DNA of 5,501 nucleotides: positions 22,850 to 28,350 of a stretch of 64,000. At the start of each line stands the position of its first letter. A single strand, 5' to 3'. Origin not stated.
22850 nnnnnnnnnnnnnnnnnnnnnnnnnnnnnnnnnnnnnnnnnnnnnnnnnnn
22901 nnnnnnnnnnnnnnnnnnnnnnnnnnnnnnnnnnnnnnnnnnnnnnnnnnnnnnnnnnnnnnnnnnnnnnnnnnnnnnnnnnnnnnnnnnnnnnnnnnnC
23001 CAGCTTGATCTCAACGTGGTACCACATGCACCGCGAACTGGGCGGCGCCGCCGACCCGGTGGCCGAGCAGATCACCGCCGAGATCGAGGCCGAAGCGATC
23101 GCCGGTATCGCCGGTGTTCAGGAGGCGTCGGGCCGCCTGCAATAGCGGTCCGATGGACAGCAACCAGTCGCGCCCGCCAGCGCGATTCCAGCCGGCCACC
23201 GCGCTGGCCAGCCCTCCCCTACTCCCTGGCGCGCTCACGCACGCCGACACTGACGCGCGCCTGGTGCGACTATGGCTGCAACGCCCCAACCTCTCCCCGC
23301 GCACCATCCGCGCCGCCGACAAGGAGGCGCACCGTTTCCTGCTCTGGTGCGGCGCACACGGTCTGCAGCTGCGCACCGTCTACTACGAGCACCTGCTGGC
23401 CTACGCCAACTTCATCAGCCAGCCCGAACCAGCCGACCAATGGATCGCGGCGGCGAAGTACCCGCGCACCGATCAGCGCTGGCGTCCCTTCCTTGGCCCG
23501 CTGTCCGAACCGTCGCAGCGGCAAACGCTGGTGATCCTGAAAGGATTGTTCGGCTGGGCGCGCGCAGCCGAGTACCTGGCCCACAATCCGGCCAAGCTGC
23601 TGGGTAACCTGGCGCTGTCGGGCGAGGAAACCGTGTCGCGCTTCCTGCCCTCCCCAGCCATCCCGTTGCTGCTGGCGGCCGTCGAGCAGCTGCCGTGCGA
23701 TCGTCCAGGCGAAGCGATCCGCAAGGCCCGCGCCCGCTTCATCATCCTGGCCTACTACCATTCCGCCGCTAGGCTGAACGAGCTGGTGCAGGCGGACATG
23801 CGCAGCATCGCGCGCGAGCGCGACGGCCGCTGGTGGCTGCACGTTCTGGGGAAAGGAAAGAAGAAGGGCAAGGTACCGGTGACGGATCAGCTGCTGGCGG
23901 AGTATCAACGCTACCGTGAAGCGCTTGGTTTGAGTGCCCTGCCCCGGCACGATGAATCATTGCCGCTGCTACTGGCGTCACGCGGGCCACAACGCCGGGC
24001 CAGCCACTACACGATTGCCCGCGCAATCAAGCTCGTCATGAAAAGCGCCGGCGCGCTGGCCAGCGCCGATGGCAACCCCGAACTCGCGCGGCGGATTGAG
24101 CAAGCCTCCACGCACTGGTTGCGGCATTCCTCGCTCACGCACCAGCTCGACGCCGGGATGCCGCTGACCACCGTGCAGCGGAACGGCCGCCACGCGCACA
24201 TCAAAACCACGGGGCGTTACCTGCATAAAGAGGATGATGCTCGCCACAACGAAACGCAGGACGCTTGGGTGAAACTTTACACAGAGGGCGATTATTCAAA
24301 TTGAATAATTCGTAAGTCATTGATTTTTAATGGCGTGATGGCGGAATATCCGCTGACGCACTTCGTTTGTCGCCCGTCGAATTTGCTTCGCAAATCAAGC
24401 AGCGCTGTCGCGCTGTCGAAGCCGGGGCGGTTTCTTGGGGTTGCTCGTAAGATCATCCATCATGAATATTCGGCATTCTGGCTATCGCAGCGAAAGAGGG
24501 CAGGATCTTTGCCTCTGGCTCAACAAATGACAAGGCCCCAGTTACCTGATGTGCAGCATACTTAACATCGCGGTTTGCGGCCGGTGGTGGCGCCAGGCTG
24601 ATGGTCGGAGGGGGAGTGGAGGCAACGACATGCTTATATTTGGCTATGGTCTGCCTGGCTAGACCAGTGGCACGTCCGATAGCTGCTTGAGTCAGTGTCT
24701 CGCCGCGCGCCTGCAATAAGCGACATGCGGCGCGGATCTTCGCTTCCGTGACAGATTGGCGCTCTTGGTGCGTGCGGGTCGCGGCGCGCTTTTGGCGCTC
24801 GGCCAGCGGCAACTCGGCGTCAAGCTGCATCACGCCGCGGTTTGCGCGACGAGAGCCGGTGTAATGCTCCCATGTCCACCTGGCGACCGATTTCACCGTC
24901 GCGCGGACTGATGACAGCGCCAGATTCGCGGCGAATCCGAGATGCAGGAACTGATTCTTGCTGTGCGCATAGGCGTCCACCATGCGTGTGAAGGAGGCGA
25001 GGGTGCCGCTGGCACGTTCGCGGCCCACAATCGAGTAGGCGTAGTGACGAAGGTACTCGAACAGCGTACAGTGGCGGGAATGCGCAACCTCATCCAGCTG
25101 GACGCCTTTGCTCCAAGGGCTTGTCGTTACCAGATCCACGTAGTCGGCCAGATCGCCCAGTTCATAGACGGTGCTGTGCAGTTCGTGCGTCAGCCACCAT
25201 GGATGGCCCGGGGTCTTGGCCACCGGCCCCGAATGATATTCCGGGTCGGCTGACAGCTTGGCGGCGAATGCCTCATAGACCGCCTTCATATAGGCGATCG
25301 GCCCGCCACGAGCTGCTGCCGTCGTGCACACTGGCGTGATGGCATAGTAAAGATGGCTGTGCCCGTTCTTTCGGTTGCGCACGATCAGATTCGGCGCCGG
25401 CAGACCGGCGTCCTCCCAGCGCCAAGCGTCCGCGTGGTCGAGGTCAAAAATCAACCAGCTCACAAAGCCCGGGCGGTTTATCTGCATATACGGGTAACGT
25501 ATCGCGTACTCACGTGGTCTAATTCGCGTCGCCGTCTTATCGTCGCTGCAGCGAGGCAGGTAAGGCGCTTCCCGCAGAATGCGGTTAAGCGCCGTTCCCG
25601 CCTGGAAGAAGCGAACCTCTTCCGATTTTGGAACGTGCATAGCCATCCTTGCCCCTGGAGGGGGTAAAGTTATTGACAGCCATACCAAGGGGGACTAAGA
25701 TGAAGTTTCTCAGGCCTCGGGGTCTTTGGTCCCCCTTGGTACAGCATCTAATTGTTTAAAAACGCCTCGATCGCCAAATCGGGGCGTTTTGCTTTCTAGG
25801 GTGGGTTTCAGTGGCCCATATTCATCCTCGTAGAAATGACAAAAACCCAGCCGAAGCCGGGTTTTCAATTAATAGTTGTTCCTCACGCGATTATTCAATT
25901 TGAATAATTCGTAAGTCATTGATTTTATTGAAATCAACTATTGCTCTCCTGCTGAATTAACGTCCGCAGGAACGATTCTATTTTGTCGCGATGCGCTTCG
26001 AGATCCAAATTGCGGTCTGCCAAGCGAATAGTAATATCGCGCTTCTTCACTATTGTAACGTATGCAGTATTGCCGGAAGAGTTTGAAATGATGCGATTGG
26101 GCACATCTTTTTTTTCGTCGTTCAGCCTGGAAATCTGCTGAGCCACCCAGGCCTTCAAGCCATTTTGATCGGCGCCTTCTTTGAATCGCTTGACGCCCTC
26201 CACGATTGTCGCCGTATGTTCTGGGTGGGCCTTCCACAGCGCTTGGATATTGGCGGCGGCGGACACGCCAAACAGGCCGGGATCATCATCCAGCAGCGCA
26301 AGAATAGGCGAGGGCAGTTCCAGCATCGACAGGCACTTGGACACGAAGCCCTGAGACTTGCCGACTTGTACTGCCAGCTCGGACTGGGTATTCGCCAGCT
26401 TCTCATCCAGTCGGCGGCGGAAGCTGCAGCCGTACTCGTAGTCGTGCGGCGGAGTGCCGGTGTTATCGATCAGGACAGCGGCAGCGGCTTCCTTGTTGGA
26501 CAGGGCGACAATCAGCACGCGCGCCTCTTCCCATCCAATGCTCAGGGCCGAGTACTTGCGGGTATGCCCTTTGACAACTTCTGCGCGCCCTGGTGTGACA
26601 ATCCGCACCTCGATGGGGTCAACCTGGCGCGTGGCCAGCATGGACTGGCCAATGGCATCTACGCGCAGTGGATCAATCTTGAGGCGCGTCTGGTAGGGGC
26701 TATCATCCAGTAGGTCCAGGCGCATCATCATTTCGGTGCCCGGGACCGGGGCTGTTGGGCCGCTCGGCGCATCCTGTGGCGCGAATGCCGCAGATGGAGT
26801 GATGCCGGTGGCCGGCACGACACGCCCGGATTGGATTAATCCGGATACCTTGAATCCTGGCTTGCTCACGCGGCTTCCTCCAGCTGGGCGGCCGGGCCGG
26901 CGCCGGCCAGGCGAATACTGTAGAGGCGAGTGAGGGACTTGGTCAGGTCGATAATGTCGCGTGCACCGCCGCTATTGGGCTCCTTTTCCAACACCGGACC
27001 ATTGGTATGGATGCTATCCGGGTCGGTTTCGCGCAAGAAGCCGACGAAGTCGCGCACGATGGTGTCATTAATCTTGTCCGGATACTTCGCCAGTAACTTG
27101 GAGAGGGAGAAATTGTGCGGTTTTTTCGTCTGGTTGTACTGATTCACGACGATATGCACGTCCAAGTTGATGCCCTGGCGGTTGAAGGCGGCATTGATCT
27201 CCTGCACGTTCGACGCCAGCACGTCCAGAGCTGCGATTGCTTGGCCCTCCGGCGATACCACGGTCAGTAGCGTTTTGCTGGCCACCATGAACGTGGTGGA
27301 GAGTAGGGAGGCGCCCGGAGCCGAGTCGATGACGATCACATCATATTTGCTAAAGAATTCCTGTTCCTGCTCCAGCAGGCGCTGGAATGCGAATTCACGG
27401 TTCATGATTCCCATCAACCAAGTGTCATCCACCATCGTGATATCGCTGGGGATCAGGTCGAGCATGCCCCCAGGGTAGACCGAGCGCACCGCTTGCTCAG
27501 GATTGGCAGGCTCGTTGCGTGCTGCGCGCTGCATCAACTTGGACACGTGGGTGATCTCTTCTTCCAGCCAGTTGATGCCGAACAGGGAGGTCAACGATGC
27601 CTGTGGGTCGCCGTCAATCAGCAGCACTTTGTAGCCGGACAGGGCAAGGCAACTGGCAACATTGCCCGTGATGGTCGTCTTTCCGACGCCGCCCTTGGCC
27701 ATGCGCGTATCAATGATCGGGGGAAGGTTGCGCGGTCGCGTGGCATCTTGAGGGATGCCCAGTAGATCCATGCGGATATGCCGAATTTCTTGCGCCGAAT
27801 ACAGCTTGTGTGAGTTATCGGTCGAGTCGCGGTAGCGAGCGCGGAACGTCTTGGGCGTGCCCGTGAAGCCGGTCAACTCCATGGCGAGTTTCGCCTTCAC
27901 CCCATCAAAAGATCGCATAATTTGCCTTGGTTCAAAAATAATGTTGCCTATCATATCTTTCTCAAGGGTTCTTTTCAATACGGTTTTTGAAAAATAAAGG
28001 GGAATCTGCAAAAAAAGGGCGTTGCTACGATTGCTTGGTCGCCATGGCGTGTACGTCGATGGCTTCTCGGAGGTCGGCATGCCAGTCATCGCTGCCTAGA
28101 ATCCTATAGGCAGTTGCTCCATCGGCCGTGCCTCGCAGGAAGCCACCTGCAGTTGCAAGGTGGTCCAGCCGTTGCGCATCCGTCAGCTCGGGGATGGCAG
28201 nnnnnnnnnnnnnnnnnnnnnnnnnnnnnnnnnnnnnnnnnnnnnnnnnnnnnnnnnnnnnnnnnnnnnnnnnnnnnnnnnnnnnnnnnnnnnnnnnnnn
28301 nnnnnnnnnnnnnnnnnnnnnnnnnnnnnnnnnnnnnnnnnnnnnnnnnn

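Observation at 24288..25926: Rep gene bracketed by two 40-bp direct repeats that each contain a 9-1-9 palindrome; candidate centromere or recombination sites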

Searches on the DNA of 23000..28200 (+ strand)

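Call 6: search_dna_similar(query=window:23000-28200:+, collection=plasmids, mode=near, max_rows=30)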
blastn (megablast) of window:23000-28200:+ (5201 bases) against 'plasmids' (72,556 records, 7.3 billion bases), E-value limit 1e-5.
No match.

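Call 7: search_dna_similar(query=window:23000-28200:+, collection=phages, mode=near, max_rows=30)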
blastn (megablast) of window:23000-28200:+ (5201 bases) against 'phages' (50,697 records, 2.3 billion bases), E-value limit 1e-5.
No match.

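Call 26: search_rna_families(source=window, start=24000, end=26200, threshold=evalue, max_evalue=1)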
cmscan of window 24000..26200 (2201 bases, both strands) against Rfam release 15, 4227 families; matches with E-value up to 1: 3.
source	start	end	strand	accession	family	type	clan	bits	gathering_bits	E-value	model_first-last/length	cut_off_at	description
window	25841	25916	-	RF02144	rsmX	Gene;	CL00106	22.8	56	0.16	1-114/114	no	rsmX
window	25821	25894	-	RF02621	BSnc120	Gene; sRNA;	-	20.6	114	0.2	1-88/88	no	Brucella sRNA 120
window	25821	25908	-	RF02606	AbsR28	Gene; sRNA;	-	18.8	50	0.31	1-180/180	no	Acinetobacter sRNA 28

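Call 50: search_dna_similar(query=window:24270-24470:+, collection=plasmids, mode=distant, max_evalue=1, max_rows=20)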
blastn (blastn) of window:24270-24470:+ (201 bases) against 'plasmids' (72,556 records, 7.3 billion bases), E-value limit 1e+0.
Records with a match: 4; places in all: 4; records where one place covers at least 80% of the query: 0.
Best place of each record, by identity: >=99% 1; 80-90% 3.
By first word of the organism name: Pseudomonas 3; Massilia 1.
By predicted mobility (MOB-suite, as given by PLSDB): non-mobilizable 3; mobilizable 1.
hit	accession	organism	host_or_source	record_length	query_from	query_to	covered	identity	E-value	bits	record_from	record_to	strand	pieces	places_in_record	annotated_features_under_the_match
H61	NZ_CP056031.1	Pseudomonas eucalypticola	whole organism,plant leaf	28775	66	110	22%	82.6%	6e-1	41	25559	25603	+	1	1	LPD29 domain-containing protein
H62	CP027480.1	Pseudomonas koreensis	Cultured bacterium isolated from ...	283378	130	163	17%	86.1%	6e-1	41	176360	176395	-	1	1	none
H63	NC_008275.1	Pseudomonas putida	-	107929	130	163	17%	86.1%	6e-1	41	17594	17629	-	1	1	IS66-like element ISPpu19 family transposase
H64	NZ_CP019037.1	Massilia putida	Soil,wolfram mine tailing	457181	42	63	11%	100.0%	6e-1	41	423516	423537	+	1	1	none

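Call 51: search_dna_similar(query=window:25650-25940:+, collection=plasmids, mode=distant, max_evalue=1, max_rows=20)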
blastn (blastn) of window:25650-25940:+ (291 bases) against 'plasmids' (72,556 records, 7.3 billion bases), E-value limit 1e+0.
Records with a match: 122; places in all: 122; records where one place covers at least 80% of the query: 0.
Best place of each record, by identity: >=99% 3; 90-95% 19; 80-90% 100.
By first word of the organism name: Acinetobacter 100; Burkholderia 9; Moellerella 8; Helicobacter 2; Providencia 1; Rhizobium 1; Bartonella 1.
By predicted mobility (MOB-suite, as given by PLSDB): mobilizable 86; non-mobilizable 24; conjugative 12.
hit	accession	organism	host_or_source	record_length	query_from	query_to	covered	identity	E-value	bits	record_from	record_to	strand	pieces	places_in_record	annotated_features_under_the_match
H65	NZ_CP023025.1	Acinetobacter baumannii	Homo sapiens,Bronchial fluid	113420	244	279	12%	88.9%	7e-2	46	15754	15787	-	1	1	none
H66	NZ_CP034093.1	Acinetobacter baumannii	Homo sapiens,sputum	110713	244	279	12%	88.9%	7e-2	46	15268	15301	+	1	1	dnaE: DNA polymerase III subunit alpha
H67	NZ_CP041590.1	Acinetobacter baumannii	Homo sapiens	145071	244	279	12%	88.9%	7e-2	46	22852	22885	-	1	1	hypothetical protein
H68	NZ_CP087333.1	Acinetobacter baumannii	Homo sapiens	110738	244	279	12%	88.9%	7e-2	46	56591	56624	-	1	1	dnaE: DNA polymerase III subunit alpha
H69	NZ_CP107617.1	Acinetobacter baumannii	ENVIRONMENT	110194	244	279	12%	88.9%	7e-2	46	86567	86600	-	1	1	none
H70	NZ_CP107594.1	Acinetobacter baumannii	Homo sapiens,skin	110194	244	279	12%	88.9%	7e-2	46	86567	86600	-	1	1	none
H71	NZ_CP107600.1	Acinetobacter baumannii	Homo sapiens,skin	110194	244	279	12%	88.9%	7e-2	46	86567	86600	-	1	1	none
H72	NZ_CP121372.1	Acinetobacter baumannii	mixed culture,wastewater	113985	244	279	12%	88.9%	7e-2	46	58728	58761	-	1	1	hypothetical protein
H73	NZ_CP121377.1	Acinetobacter baumannii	mixed culture,wastewater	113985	244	279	12%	88.9%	7e-2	46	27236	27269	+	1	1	hypothetical protein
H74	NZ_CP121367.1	Acinetobacter baumannii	mixed culture,wastewater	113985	244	279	12%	88.9%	7e-2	46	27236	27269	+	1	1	hypothetical protein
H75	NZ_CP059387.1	Acinetobacter baumannii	Homo sapiens,mixed culrure,respiratory ...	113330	244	279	12%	88.9%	7e-2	46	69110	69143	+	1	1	none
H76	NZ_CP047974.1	Acinetobacter baumannii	Homo sapiens,rectal swab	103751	244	279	12%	88.9%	7e-2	46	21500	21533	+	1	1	dnaE: DNA polymerase III subunit alpha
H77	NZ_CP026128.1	Acinetobacter baumannii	-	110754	244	280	13%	86.5%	3e-1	43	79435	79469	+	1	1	hypothetical protein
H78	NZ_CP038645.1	Acinetobacter baumannii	Homosapiens,blood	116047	244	280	13%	86.5%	3e-1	43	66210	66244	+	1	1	dnaE: DNA polymerase III subunit alpha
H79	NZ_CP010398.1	Acinetobacter baumannii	Homo sapiens,bodily fluid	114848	244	280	13%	86.5%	3e-1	43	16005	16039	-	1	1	dnaE: DNA polymerase III subunit alpha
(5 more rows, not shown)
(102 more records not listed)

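Call 52: get_annotated_region(hit=H65, flank=3500)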
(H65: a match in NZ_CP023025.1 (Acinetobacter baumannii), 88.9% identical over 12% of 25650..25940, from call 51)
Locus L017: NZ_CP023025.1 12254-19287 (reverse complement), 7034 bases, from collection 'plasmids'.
description: Acinetobacter baumannii strain 10324 plasmid pAba10324c, complete sequence
organism: Acinetobacter baumannii (NCBI taxid 470)
taxonomy: Bacteria; Pseudomonadota; Gammaproteobacteria; Moraxellales; Moraxellaceae; Acinetobacter; Acinetobacter baumannii
host: -; source: Homo sapiens,Bronchial fluid; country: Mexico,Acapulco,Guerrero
typing (MOB-suite, as given by PLSDB): non-mobilizable; replicon rep_cluster_718
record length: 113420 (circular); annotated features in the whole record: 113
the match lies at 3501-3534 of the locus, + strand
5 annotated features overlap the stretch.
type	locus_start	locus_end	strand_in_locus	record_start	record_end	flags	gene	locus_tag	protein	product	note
CDS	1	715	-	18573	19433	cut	-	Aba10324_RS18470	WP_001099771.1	hypothetical protein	-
CDS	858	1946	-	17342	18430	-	-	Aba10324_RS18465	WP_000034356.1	hypothetical protein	-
CDS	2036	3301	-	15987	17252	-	-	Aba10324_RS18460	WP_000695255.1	uracil-DNA glycosylase family protein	-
CDS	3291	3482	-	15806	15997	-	-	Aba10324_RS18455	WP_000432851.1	NUMOD4 domain-containing protein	-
CDS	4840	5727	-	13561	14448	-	-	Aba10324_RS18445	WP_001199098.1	hypothetical protein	-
